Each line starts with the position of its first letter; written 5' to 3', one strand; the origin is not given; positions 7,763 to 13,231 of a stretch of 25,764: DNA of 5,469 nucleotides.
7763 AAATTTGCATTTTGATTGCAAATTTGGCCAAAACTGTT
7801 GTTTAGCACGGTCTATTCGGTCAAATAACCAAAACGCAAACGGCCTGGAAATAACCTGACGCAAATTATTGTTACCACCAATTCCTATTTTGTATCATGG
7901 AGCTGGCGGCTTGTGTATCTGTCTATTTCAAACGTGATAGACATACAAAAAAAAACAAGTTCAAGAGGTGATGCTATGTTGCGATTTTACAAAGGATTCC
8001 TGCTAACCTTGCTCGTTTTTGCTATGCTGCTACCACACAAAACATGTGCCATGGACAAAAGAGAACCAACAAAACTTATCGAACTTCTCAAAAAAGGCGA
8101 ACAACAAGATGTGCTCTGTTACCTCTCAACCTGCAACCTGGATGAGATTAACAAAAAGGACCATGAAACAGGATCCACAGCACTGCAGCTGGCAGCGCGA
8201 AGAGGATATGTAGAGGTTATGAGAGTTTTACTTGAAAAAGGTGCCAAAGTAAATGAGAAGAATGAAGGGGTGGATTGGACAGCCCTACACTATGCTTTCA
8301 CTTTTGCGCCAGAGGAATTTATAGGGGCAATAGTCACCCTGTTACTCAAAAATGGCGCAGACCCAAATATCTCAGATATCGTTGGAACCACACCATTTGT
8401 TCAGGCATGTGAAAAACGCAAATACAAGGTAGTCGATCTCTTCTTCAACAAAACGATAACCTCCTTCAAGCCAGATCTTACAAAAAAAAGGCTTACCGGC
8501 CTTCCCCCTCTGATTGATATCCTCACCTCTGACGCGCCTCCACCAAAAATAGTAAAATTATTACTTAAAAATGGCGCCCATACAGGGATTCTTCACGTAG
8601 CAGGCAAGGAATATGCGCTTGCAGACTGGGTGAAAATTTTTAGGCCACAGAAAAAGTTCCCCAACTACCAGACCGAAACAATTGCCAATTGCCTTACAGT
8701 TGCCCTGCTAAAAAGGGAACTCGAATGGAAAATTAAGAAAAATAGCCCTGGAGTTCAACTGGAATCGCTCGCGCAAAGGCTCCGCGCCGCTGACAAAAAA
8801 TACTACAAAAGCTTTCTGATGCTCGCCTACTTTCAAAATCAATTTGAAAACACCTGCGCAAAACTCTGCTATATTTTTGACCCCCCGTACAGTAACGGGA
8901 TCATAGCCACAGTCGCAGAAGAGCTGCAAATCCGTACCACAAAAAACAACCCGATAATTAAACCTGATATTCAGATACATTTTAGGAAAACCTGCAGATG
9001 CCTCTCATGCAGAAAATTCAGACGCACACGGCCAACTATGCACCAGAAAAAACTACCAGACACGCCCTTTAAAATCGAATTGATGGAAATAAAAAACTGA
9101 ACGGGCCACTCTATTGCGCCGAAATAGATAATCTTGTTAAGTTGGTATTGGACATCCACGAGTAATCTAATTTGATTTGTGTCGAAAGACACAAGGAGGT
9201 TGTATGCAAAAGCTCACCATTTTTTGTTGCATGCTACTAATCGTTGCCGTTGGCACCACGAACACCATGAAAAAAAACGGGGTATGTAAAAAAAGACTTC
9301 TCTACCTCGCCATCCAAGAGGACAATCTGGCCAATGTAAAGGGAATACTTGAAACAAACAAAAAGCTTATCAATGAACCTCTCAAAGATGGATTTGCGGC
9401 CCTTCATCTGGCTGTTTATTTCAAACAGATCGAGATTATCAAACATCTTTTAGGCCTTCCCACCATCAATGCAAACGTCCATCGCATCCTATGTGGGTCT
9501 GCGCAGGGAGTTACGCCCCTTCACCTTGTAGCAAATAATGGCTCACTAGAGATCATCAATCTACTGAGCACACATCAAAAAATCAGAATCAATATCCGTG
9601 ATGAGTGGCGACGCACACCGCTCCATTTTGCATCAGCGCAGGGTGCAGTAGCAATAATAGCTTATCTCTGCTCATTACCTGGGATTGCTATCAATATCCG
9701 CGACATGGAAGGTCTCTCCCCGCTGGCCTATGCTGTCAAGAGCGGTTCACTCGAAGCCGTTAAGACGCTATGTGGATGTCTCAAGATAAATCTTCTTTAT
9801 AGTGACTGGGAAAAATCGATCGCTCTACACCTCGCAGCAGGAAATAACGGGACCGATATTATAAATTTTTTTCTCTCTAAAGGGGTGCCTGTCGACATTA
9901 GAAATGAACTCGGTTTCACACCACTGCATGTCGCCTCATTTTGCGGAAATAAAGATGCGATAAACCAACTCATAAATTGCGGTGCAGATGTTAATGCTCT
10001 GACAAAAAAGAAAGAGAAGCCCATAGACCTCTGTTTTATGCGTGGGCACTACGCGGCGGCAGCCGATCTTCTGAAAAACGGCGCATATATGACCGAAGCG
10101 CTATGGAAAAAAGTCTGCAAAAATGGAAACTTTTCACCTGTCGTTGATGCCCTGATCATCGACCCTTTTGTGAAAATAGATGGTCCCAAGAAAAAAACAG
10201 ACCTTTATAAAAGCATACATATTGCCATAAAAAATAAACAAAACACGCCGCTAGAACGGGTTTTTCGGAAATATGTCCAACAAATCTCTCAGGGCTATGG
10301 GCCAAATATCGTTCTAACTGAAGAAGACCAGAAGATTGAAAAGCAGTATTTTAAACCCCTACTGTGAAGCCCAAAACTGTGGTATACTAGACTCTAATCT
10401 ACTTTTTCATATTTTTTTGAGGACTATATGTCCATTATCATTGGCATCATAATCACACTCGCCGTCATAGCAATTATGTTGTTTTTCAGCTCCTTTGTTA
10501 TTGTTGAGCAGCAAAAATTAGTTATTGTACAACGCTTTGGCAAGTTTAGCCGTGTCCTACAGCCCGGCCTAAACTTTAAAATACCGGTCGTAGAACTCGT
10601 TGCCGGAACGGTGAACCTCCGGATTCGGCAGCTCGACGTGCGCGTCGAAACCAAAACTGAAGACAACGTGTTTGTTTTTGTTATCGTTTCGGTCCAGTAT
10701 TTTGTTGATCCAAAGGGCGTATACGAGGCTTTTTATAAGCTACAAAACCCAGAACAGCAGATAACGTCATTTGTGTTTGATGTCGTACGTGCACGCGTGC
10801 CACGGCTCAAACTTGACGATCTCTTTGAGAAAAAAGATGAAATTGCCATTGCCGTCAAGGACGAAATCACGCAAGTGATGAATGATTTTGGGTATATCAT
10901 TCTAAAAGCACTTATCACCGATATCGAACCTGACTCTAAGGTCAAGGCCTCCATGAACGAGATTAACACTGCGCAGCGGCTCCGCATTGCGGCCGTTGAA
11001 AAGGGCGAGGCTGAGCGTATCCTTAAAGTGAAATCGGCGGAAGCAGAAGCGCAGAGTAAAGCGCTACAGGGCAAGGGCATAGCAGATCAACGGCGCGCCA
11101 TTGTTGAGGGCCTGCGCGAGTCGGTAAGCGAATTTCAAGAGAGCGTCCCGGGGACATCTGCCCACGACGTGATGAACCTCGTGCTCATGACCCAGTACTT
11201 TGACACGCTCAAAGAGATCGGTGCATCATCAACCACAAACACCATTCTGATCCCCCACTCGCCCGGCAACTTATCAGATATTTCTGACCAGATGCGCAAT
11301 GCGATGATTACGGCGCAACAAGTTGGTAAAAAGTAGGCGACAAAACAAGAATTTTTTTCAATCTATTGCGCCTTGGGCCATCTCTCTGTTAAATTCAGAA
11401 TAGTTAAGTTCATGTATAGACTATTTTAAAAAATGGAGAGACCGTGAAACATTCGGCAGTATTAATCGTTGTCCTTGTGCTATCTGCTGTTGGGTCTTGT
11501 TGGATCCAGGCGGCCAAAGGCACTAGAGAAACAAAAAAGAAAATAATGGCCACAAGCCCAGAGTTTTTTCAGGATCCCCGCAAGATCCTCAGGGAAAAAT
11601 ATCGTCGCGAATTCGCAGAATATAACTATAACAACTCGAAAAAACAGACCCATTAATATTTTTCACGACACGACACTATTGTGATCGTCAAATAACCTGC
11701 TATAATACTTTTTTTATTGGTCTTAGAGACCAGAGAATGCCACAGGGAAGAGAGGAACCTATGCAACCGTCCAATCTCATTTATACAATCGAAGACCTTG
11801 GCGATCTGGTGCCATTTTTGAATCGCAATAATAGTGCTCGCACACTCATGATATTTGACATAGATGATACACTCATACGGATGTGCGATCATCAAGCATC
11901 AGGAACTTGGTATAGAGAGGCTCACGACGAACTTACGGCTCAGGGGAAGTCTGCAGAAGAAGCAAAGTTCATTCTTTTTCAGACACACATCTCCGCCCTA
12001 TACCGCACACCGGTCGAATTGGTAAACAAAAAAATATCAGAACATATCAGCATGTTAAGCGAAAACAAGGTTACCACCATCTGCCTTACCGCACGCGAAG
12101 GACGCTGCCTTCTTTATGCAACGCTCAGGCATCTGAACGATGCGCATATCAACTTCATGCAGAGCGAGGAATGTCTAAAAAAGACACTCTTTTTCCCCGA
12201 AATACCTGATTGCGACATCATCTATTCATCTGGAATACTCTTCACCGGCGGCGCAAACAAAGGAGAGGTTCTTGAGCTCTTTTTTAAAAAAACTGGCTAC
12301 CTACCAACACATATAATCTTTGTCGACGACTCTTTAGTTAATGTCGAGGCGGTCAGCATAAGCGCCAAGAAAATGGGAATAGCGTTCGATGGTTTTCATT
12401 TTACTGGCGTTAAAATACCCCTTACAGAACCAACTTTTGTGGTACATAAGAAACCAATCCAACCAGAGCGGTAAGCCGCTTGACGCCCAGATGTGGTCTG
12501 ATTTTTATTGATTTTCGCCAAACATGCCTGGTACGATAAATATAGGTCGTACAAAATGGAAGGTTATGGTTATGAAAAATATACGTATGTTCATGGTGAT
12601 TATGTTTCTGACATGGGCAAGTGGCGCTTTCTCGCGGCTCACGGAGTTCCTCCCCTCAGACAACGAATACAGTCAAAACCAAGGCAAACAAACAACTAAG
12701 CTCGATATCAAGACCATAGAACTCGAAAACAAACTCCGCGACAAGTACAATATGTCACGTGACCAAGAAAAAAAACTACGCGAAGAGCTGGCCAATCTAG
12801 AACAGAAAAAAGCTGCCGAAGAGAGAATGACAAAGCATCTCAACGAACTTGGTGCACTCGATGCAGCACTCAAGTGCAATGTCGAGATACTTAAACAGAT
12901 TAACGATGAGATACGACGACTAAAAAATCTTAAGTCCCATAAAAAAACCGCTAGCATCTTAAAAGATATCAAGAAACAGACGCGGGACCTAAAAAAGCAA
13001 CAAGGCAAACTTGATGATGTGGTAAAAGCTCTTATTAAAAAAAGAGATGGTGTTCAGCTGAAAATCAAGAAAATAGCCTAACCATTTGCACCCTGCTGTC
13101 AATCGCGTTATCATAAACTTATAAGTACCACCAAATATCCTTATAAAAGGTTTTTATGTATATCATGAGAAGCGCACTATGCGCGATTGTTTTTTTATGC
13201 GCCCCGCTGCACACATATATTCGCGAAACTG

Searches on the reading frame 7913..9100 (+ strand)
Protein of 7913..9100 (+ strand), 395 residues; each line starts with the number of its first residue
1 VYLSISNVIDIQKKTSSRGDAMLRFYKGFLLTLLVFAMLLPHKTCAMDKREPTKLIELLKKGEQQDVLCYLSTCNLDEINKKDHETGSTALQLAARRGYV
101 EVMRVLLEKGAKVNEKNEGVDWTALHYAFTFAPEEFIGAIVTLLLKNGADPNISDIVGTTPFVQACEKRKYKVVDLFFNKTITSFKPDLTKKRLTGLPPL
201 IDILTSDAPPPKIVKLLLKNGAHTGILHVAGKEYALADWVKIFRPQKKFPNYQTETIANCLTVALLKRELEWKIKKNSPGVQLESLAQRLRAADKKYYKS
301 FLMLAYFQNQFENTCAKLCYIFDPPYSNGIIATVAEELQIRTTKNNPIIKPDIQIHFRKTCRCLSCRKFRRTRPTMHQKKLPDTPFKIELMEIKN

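Call 37: search_protein_families(library=pfam, proteins=[window:7913-9100:+], max_evalue=0.001)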
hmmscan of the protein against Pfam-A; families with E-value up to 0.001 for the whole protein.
window:7913-9100:+ (395 aa): 5 families
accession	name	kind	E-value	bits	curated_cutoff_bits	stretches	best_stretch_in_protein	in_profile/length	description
PF12796.13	Ank_2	-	1e-17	64.9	27.3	2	65-155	10-90/90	Ankyrin repeats (3 copies)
PF00023.36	Ank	-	5.1e-16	58.3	21.1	1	87-117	2-32/33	Ankyrin repeat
PF13637.12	Ank_4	-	3.3e-11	43.6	22.7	1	93-133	3-42/50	Ankyrin repeats (many copies)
PF13606.12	Ank_3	-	4.1e-11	42.4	22.3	0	87-114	2-29/30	Ankyrin repeat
PF13857.12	Ank_5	-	4.7e-11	43.2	27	1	87-128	16-56/56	Ankyrin repeats (many copies)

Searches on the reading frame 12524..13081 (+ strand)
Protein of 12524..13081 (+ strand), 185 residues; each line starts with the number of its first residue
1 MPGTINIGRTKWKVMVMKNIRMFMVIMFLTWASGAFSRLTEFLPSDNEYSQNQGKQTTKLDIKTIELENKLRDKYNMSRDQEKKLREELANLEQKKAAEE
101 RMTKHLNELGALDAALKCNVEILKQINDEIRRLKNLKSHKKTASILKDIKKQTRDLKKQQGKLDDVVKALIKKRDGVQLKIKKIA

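Call 37: search_protein_families(library=pfam, proteins=[window:12524-13081:+], max_evalue=0.001)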
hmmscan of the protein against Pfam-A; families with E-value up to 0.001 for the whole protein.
window:12524-13081:+ (185 aa): 0 families

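Call 93: search_protein_families(library=pfam, proteins=[window:12524-13081:+], max_evalue=0.01)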
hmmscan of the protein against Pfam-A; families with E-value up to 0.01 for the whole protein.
window:12524-13081:+ (185 aa): 1 family
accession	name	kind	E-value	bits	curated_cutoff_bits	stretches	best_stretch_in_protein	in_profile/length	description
PF19782.4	DUF6267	-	0.0041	17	27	1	48-164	174-290/376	Family of unknown function (DUF6267)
